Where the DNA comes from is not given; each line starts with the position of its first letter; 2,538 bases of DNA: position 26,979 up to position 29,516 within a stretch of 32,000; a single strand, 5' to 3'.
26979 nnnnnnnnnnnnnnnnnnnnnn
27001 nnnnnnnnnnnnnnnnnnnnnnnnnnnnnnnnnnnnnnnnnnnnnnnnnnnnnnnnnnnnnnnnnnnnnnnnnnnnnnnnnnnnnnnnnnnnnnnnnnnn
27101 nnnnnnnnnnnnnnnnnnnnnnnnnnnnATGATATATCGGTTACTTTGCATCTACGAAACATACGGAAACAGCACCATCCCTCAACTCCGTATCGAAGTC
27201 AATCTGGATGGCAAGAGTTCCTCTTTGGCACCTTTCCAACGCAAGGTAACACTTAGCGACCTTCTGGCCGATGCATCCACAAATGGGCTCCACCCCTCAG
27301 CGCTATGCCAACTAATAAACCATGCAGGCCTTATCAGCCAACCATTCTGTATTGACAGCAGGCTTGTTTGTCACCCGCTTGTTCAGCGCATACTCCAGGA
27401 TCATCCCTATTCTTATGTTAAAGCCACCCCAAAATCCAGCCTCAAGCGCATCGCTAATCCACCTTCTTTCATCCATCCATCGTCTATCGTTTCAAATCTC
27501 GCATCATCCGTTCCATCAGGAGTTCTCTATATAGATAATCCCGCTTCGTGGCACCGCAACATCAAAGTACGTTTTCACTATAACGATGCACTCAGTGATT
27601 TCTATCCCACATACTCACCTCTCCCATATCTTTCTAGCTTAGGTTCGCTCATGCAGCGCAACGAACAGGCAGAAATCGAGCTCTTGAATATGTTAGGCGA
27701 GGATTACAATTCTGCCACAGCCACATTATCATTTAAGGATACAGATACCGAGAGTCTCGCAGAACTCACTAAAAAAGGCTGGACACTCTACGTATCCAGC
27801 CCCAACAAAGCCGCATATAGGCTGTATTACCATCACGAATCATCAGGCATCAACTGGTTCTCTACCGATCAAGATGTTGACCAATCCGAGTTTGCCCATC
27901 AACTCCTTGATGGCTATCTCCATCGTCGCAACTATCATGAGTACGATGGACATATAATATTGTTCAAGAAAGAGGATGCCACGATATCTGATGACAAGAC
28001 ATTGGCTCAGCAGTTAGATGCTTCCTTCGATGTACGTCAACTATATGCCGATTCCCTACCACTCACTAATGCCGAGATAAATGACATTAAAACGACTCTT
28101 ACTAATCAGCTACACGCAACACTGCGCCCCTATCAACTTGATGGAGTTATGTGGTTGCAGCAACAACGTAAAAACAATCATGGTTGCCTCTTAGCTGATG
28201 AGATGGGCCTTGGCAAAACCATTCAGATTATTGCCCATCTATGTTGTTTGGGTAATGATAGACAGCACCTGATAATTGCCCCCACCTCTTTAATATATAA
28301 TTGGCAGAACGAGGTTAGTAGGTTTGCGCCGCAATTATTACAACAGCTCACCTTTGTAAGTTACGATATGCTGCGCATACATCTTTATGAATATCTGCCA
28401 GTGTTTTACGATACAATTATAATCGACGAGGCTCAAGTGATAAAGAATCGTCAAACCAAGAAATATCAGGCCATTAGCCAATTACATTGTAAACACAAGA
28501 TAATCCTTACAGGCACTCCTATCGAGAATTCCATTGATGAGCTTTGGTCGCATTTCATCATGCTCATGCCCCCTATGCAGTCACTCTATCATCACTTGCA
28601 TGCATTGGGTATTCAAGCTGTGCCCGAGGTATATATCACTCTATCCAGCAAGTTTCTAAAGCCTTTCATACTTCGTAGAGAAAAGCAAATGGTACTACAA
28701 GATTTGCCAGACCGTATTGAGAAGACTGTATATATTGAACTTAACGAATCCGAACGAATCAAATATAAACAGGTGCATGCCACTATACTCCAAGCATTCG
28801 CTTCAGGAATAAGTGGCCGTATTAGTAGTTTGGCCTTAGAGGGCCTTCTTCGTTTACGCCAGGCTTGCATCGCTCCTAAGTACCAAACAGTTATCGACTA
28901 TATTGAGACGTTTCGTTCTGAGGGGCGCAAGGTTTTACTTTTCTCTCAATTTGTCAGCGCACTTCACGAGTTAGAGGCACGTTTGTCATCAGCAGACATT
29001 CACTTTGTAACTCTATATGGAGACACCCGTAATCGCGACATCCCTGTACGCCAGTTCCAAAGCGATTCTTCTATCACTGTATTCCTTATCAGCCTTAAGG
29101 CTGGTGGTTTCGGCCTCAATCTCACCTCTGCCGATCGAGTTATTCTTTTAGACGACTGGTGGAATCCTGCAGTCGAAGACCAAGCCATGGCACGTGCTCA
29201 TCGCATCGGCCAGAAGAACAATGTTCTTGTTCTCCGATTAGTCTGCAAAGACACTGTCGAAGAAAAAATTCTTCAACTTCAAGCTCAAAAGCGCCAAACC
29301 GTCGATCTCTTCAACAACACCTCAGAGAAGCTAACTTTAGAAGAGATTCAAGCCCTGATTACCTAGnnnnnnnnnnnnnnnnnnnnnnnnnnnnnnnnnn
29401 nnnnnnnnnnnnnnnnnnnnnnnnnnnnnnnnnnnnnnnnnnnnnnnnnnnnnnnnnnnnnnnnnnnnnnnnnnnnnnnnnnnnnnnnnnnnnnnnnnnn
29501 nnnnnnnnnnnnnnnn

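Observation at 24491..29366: RiPP-like module (36-aa Cys peptide + RRE/SPASM radical SAM) coupled to an SNF2 helicase inside a defence island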

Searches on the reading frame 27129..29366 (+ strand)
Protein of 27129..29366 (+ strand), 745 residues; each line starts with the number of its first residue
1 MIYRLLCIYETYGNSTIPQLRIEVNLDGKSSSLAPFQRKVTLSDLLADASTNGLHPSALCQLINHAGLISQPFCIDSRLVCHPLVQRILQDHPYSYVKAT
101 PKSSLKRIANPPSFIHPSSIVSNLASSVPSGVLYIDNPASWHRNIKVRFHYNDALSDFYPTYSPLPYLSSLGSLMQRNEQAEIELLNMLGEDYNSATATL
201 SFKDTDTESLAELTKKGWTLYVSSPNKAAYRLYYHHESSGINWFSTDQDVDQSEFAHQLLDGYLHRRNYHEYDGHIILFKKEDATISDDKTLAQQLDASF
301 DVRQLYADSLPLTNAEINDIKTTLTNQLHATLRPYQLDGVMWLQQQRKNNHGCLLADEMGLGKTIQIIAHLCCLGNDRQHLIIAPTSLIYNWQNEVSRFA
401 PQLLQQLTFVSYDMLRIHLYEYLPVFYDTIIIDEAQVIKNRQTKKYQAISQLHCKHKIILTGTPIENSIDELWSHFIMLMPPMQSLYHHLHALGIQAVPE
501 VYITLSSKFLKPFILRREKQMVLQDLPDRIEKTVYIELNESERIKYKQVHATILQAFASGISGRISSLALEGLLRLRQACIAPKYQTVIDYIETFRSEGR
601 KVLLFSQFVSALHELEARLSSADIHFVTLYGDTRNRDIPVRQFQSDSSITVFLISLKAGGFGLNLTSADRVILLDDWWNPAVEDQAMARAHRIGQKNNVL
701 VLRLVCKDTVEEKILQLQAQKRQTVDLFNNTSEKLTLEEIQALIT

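Call 3: search_protein_families(library=pfam, proteins=[window:27129-29366:+], max_evalue=0.01)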
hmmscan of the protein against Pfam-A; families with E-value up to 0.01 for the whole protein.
window:27129-29366:+ (745 aa): 4 families
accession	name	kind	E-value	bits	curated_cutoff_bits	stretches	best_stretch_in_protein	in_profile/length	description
PF00176.29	SNF2-rel_dom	-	7.2e-47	160.3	24.9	2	410-584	109-289/290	SNF2-related domain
PF00271.37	Helicase_C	-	5e-17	62.6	23.5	1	584-694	2-110/110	Helicase conserved C-terminal domain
PF04851.21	ResIII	-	4.9e-06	27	22.5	1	331-465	3-163/164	Type III restriction enzyme, res subunit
PF16203.11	ERCC3_RAD25_C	-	0.0052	16.6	27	1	580-712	40-175/248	ERCC3/RAD25/XPB C-terminal helicase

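Call 4: search_protein_families(library=ncbifam, proteins=[window:27129-29366:+], max_evalue=0.01)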
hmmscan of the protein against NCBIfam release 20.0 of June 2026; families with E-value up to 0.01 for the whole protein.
window:27129-29366:+ (745 aa): 9 families
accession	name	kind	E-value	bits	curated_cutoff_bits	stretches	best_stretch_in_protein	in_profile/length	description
NF053675.1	pilus_reg_Snf2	equivalog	4.9e-100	336.1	1100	1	273-743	532-1025/1029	pilus expression-regulating Snf2 family helicase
NF058637.1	helic_SCO1167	equivalog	3.6e-73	247.1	1200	1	325-733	463-914/932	SCO1167/SCO6262 family helicase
NF041790.1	anti-phage_ZorD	equivalog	2.9e-46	157.9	1500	2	426-701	725-1032/1035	type I Zorya anti-phage system protein ZorD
NF042964.1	phospholipD_antiphage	equivalog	7.7e-21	74.1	1100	2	330-397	227-298/895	phospholipase D-like domain-containing anti-phage protein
NF038318.1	DISARM_DrmD_b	equivalog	8.3e-18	63.9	950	2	642-712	482-549/868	DISARM system SNF2-like helicase DrmD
NF038317.1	DISARM_DrmD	equivalog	1.2e-16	60.3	610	2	584-724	486-645/1021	DISARM system SNF2-like helicase DrmD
NF041062.1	DpdE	equivalog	6.1e-16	57.6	500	2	354-468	174-301/1048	protein DpdE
NF003426.0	PRK04914.1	equivalog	7.7e-13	47.6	576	2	348-398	168-221/959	RNA polymerase-associated protein RapA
NF058636.1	helic_sll1366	equivalog_domain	2.7e-07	29.7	550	1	316-363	544-589/589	sll1366 family intein-prone helicase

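Call 5: search_protein_families(library=padloc, proteins=[window:27129-29366:+], max_evalue=0.01)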
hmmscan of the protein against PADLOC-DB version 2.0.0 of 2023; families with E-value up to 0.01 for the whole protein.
window:27129-29366:+ (745 aa): 41 families (the best 25 are shown)
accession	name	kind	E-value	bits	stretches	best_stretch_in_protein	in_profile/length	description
PDLC02842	DpdE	-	4.6e-96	320.6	2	409-727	808-1149/1176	DpdE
PDLC02845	DpdE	-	8.5e-78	260.3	1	326-733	838-1278/1293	DpdE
PDLC00633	ZorD1|ZorD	-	5.4e-76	254.4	2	427-725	562-881/908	"SWI2/SNF2 helicase, Mrr-like nuclease"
PDLC02849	DpdE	-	5.8e-76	254.3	1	319-724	388-828/857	DpdE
PDLC02850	DpdE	-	2.1e-74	249.1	1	321-725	794-1238/1282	DpdE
PDLC02851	DpdE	-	3.7e-70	234.9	1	323-723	589-1029/1055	DpdE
PDLC00629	ZorD1|ZorD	-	1.2e-61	206.9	2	411-701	611-921/1012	"SWI2/SNF2 helicase, Mrr-like nuclease"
PDLC00634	ZorD1|ZorD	-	2.9e-59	198.8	2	411-701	618-933/1208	"SWI2/SNF2 helicase, Mrr-like nuclease"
PDLC00631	ZorD1|ZorD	-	4.4e-57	191.6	3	329-402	439-519/1071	"SWI2/SNF2 helicase, Mrr-like nuclease"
PDLC00632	ZorD1|ZorD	-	3.2e-55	185.6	2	427-742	738-1093/1101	"SWI2/SNF2 helicase, Mrr-like nuclease"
PDLC02848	DpdE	-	3.1e-41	139.2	1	321-615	346-679/856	DpdE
PDLC00628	ZorD1|ZorD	-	3.2e-41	139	2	406-706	619-944/1171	"SWI2/SNF2 helicase, Mrr-like nuclease"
PDLC02854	DpdE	-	2.7e-37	126.1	2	409-710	706-1039/1083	DpdE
PDLC00627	ZorD1|ZorD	-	1.2e-36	124.1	3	592-701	838-957/1006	"SWI2/SNF2 helicase, Mrr-like nuclease"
PDLC02627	DrmD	-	2.9e-34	116.3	2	425-729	412-698/748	DrmD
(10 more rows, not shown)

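Call 35: find_homologous_proteins(query=window:27129-29366:+)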
Query window:27129-29366:+ (745 aa): 7146 proteins with E <= 0.001 among 8000 candidates; the best 120 are listed.
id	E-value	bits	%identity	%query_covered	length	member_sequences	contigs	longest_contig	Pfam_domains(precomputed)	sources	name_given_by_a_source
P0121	0.0e+0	1589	94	100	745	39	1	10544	PF00176.30,PF00271.38,PF04851.22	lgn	-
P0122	0.0e+0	1540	91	100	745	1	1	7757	PF00176.30,PF00271.38,PF04851.22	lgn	-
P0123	0.0e+0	1537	91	100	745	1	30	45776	PF00176.30,PF00271.38,PF04851.22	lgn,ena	-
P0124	0.0e+0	1532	90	100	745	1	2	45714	PF00176.30,PF00271.38,PF04851.22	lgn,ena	-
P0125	0.0e+0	1529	91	100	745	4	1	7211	PF00176.30,PF00271.38,PF04851.22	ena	-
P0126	0.0e+0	1527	91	100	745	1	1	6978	PF00176.30,PF00271.38,PF04851.22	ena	-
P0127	0.0e+0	1525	91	100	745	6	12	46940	PF00176.30,PF00271.38,PF04851.22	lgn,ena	-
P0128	0.0e+0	1523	89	100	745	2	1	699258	PF00176.30,PF00271.38,PF04851.22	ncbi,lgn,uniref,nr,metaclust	ncbi:Superfamily II DNA or RNA helicase, SNF2 family [Xylanibacter ruminicola]|uniref:Superfamily II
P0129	0.0e+0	1499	89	100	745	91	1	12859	PF00176.30,PF00271.38,PF04851.22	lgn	-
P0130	0.0e+0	1460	86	100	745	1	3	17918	PF00176.30,PF00271.38,PF04851.22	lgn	-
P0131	0.0e+0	1446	86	100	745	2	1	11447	PF00176.30,PF00271.38,PF04851.22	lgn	-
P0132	0.0e+0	1439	85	100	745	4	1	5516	PF00176.30,PF00271.38,PF04851.22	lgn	-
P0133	0.0e+0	1329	80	100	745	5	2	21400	PF00176.30,PF00271.38,PF04851.22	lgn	-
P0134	0.0e+0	1321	79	100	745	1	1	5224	PF00176.30,PF00271.38,PF04851.22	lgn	-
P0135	0.0e+0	1321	79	100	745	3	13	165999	PF00176.30,PF00271.38,PF04851.22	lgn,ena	-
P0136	0.0e+0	1319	79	100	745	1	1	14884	PF00176.30,PF00271.38,PF04851.22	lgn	-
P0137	0.0e+0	1315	79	100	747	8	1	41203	PF00176.30,PF00271.38,PF04851.22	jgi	-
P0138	0.0e+0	1314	78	100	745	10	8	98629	PF00176.30,PF00271.38,PF04851.22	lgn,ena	-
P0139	0.0e+0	1306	78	100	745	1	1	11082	PF00176.30,PF00271.38,PF04851.22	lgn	-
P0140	0.0e+0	1294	78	100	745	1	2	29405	PF00176.30,PF00271.38,PF04851.22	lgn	-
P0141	0.0e+0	1283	77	100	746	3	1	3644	PF00176.30,PF00271.38,PF04851.22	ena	-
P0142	0.0e+0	1229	74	100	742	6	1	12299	PF00176.30,PF00271.38,PF04851.22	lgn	-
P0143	0.0e+0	1052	64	99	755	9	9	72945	PF00176.30,PF00271.38,PF04851.22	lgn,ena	-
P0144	0.0e+0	1048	64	100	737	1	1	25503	PF00176.30,PF00271.38,PF04851.22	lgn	-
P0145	0.0e+0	1047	65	100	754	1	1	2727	PF00176.30,PF00271.38,PF04851.22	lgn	-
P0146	0.0e+0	1044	64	100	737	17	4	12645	PF00176.30,PF00271.38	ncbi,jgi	jgi:superfamily II DNA or RNA helicase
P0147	0.0e+0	1043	64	100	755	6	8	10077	PF00176.30,PF00271.38,PF04851.22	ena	-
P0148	0.0e+0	1042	64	100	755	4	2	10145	PF00176.30,PF00271.38,PF04851.22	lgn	-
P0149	0.0e+0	1040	64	100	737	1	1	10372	PF00176.30,PF00271.38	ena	-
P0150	0.0e+0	1038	64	100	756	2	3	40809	PF00176.30,PF00271.38,PF04851.22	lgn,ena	-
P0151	0.0e+0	1037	63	100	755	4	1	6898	PF00176.30,PF00271.38,PF04851.22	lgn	-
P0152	0.0e+0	1037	63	100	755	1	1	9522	PF00176.30,PF16203.12,PF00271.38,PF04851.22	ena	-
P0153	0.0e+0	1035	64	100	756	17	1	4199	PF00176.30,PF00271.38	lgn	-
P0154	0.0e+0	1034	64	100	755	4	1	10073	PF00176.30,PF00271.38,PF04851.22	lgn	-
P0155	0.0e+0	1031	64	100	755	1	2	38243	PF00176.30,PF00271.38,PF04851.22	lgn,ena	-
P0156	0.0e+0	1030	64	100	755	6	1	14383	PF00176.30,PF00271.38,PF04851.22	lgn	-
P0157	0.0e+0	1028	63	100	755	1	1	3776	PF00176.30,PF00271.38,PF04851.22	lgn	-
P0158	0.0e+0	1024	62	100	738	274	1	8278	PF00176.30,PF16203.12,PF00271.38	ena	-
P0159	0.0e+0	1022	64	100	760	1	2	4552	PF00176.30,PF00271.38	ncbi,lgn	-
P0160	0.0e+0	1021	63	100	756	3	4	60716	PF00176.30,PF00271.38,PF04851.22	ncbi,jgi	jgi:SNF2 family DNA or RNA helicase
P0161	0.0e+0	1019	63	100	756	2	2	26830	PF00176.30,PF00271.38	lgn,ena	-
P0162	0.0e+0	1019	63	100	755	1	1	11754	PF00176.30,PF00271.38,PF04851.22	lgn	-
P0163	0.0e+0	1014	63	100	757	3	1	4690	PF00176.30,PF00271.38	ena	-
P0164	0.0e+0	1013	62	100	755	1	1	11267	PF00176.30,PF00271.38,PF04851.22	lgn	-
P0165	0.0e+0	1011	63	100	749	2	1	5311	PF00176.30,PF00271.38,PF04851.22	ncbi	-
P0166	0.0e+0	1010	62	100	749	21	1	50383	PF00176.30,PF00271.38,PF04851.22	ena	-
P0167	1.4e-298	1010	62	100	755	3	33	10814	PF00176.30,PF00271.38,PF04851.22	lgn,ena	-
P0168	2.3e-297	1006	61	100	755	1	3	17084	PF00176.30,PF00271.38,PF04851.22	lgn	-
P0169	1.0e-296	1004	62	100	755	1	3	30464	PF00176.30,PF00271.38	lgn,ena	-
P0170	3.7e-296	1002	62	100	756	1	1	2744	PF00176.30,PF00271.38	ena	-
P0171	8.3e-295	998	61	100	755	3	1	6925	PF00176.30,PF00271.38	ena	-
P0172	7.4e-294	995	62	100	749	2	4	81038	PF00176.30,PF00271.38,PF04851.22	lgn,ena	-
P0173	2.3e-293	993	62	100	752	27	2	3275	PF00176.30,PF00271.38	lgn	-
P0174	2.6e-293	993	62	100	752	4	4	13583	PF00176.30,PF00271.38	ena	-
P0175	1.3e-292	991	61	100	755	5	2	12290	PF00176.30,PF00271.38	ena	-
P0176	1.4e-292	990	61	100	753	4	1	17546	PF00176.30,PF00271.38,PF04851.22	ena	-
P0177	7.5e-292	988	61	100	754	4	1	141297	PF00176.30,PF00271.38,PF04851.22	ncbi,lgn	-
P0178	2.1e-291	987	62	100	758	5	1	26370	PF00176.30,PF00271.38,PF04851.22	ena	-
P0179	4.6e-291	985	61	100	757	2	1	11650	PF00176.30,PF00271.38,PF04851.22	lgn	-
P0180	1.1e-290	984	61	100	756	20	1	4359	PF00176.30,PF00271.38,PF04851.22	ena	-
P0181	1.8e-290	983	61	100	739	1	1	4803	PF00176.30,PF00271.38,PF04851.22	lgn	-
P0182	3.5e-290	982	60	100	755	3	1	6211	PF00176.30,PF00271.38,PF04851.22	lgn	-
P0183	4.3e-290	982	61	100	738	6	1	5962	PF00176.30,PF00271.38,PF04851.22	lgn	-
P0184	5.4e-290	982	62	100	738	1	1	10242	PF00176.30,PF00271.38,PF04851.22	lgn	-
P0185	2.2e-289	980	60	98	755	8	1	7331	PF00176.30,PF00271.38,PF04851.22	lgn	-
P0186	5.5e-289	979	61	100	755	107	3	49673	PF00176.30,PF00271.38,PF04851.22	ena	-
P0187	7.3e-289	978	60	100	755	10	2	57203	PF00176.30,PF00271.38,PF04851.22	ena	-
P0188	1.1e-288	978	60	100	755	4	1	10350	PF00176.30,PF00271.38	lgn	-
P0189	1.4e-288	977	61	100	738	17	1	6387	PF00176.30,PF00271.38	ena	-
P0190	1.6e-288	977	61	100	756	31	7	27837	PF00176.30,PF00271.38,PF04851.22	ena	-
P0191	1.7e-288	977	60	100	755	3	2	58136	PF00176.30,PF00271.38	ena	-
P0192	5.3e-288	975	61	100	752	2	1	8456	PF00176.30,PF00271.38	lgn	-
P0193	6.4e-287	972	60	100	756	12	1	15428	PF00176.30,PF00271.38,PF04851.22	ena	-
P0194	2.3e-286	970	60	100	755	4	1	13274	PF00176.30,PF00271.38,PF04851.22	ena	-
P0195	5.6e-286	969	60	100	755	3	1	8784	PF00176.30,PF00271.38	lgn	-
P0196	5.7e-286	969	60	100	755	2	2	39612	PF00176.30,PF00271.38,PF04851.22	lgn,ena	-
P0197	6.7e-286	968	60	100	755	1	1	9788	PF00176.30,PF00271.38,PF04851.22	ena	-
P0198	3.8e-285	966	59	100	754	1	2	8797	PF00176.30,PF16203.12,PF00271.38,PF04851.22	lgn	-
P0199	8.4e-285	965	60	100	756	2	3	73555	PF00176.30,PF00271.38,PF04851.22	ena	-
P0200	7.1e-284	962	60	100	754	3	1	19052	PF00176.30,PF00271.38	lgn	-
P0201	1.0e-283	961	60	100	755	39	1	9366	PF00176.30,PF00271.38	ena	-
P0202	3.2e-283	959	59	100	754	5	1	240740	PF00176.30,PF00271.38,PF04851.22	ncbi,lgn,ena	-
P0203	1.9e-282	957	59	100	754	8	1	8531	PF00176.30,PF00271.38,PF04851.22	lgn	-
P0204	8.4e-282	955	59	100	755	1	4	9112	PF00176.30,PF00271.38,PF04851.22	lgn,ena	-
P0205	1.1e-281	954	60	100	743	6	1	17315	PF00176.30,PF00271.38,PF04851.22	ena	-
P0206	5.1e-281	952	59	100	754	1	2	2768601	PF00176.30,PF00271.38,PF04851.22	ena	-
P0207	7.0e-281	952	59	100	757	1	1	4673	PF00176.30,PF00271.38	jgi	jgi:SNF2 family DNA or RNA helicase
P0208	3.4e-279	946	58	100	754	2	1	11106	PF00176.30,PF00271.38,PF04851.22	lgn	-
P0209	1.4e-276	938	58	100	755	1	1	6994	PF00176.30,PF00271.38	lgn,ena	-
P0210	1.1e-274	931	58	100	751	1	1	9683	PF00176.30,PF16203.12,PF00271.38,PF04851.22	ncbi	-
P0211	9.0e-271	918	55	100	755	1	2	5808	PF00176.30,PF16203.12,PF00271.38,PF04851.22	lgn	-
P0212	2.5e-270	917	56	100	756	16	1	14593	PF00176.30,PF00271.38,PF04851.22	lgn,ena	-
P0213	7.4e-270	915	56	100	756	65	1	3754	PF00176.30,PF00271.38,PF04851.22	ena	-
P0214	2.0e-269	914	56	100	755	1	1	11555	PF00176.30,PF00271.38,PF04851.22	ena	-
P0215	1.5e-268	911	56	100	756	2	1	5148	PF00176.30,PF00271.38,PF04851.22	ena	-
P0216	2.8e-268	910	56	100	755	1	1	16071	PF00176.30,PF00271.38,PF04851.22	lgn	-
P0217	5.6e-266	902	86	61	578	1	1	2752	PF00176.30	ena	-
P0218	1.9e-264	897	56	100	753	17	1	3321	PF00176.30,PF00271.38,PF04851.22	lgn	-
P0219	2.2e-264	897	86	62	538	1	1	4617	PF00176.30,PF04851.22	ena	-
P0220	4.1e-261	886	56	100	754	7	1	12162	PF00176.30,PF00271.38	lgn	-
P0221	2.6e-258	877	55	100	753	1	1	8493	PF00176.30,PF00271.38,PF04851.22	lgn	-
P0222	5.4e-254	863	55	100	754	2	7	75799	PF00176.30,PF16203.12,PF00271.38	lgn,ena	-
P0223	1.1e-252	859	55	100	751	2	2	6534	PF00176.30,PF00271.38,PF04851.22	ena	-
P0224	4.6e-251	853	54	100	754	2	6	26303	PF00176.30,PF00271.38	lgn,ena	-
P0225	3.9e-249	847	54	100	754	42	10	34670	PF00176.30,PF16203.12,PF00271.38,PF04851.22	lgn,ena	-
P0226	1.5e-244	832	53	100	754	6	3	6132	PF00176.30,PF00271.38,PF04851.22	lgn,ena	-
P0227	1.3e-243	829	52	100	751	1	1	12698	PF00176.30,PF00271.38,PF04851.22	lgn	-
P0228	2.0e-241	821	52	100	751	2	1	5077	PF00176.30,PF00271.38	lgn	-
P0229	1.0e-239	816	54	94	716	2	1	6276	PF00176.30,PF00271.38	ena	-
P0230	2.7e-239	814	52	100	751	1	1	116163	PF00176.30,PF00271.38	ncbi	-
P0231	4.2e-238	810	65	75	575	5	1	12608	PF00176.30,PF00271.38,PF04851.22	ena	-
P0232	2.2e-236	805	52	100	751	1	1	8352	PF00176.30,PF00271.38,PF04851.22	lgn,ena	-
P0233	1.7e-232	792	51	100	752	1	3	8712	PF00176.30,PF16203.12,PF00271.38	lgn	-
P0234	1.0e-228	779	49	100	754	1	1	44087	PF00176.30,PF16203.12,PF00271.38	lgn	-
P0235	6.6e-228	777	51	100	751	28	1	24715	PF00176.30,PF00271.38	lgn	-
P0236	2.1e-224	765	50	100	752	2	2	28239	PF00176.30,PF00271.38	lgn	-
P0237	2.4e-224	765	50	100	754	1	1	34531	PF00176.30,PF00271.38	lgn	-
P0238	1.7e-223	762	49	100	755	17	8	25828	PF00176.30,PF00271.38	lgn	-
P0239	8.7e-222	756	49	100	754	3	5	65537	PF00176.30,PF00271.38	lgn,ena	-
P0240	2.6e-221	755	48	100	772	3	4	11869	PF00176.30,PF16203.12,PF00271.38,PF04851.22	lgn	-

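Call 55: predict_structure(alignment_id=A2)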
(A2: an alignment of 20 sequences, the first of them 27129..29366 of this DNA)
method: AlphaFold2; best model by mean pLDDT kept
length: 745 residues; sequences in the alignment: 20
mean_pLDDT: 81.7   pTM: 0.60
mean pLDDT of the five models: 81.7, 80.9, 79.2, 78.1, 77.3
residues with pLDDT >= 90: 211; 70-90: 401; 50-70: 110; < 50: 23
segments of 3 or more residues with pLDDT < 50: 437-443, 464-466, 658-665
pLDDT, mean of each block of 10 residues (from residue 1): 84 73 79 75 81 76 89 87 87 87 82 62 67 92 93 88 87 87 92 90 92 93 80 89 89 82 88 88 83 80 84 95 91 86 94 76 84 91 81 83 93 85 93 61 65 90 62 85 89 81 86 79 69 89 90 82 64 84 92 93 85 92 90 70 85 69 60 72 52 65 88 82 67 61 63
secondary structure, 60 per line:
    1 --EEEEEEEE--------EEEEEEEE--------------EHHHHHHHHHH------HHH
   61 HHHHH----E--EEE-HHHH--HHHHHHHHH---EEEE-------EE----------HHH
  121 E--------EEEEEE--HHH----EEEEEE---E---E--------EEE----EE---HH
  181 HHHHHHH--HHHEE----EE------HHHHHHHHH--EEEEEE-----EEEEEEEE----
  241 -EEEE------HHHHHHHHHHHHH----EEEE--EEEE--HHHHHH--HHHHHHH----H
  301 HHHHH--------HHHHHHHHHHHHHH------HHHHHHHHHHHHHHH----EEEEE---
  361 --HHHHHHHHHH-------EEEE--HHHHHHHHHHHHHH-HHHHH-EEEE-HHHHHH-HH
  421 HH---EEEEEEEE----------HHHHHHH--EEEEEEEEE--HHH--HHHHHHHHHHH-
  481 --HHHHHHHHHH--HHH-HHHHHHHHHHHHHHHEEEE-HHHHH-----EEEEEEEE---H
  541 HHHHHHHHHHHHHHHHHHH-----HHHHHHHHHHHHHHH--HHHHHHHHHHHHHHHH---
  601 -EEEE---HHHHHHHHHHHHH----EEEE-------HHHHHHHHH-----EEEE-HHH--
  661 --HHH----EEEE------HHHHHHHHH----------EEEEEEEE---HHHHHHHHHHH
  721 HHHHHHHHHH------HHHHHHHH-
elements in order (helices of 4 or more, strands of 3 or more residues): E3-10 E19-26 H42-51 H58-65 E73-75 H77-80 H83-91 E95-98 E130-135 E145-150 E167-169 H179-187 H207-215 E218-223 E229-236 E242-245 H252-264 E269-272 E275-278 H281-286 H289-295 H300-305 H314-327 H334-348 E353-357 H363-372 E380-383 H386-399 H401-405 E407-410 H412-417 H419-422 E426-433 H444-450 E453-461 H469-479 H483-492 H499-513 E514-517 H519-523 E529-536 H540-559 H565-579 H582-597 E602-605 H609-621 E626-629 H637-645 E651-654 E670-673 H680-688 E699-706 H710-730 H737-744
